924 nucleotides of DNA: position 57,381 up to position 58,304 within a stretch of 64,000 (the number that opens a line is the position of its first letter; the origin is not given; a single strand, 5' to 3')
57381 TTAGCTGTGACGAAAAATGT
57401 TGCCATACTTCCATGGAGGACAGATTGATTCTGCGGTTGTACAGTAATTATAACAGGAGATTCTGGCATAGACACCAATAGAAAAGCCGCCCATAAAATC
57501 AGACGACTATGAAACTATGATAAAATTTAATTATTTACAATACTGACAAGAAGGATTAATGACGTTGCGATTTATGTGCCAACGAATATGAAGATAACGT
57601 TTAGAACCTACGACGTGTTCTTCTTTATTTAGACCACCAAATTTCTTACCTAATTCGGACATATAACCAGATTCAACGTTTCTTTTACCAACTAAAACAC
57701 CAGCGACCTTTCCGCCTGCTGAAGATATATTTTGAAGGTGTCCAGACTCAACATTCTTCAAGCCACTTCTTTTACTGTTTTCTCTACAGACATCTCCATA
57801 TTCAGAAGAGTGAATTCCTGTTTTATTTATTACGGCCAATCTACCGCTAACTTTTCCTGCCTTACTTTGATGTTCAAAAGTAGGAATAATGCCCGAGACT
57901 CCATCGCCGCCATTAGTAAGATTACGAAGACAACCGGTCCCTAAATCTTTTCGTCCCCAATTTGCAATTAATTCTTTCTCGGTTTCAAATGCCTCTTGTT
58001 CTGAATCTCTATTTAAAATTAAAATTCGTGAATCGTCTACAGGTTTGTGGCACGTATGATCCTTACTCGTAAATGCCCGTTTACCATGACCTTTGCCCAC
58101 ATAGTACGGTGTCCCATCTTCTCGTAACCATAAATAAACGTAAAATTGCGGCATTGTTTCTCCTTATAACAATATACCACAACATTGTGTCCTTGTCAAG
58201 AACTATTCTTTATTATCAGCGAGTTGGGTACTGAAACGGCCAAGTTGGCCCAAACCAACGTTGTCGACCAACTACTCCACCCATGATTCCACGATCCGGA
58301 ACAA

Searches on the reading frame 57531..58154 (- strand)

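Call 27: search_protein_families(library=phrogs, proteins=[window:57531-58154:-], max_evalue=0.01)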
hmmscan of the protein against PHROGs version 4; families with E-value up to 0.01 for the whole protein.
window:57531-58154:- (207 aa): 4 families
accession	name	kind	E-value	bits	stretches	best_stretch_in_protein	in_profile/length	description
phrog_15526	-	unknown function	4.3e-21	76.7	1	1-91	1-90/168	-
phrog_10829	-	unknown function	8.3e-13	49.6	1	4-89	2-85/165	-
phrog_5356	-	unknown function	0.0019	18.6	1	4-42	16-54/255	-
phrog_22377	-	DNA, RNA and nucleotide metabolism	0.002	18.8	1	3-67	6-64/154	restriction endonuclease II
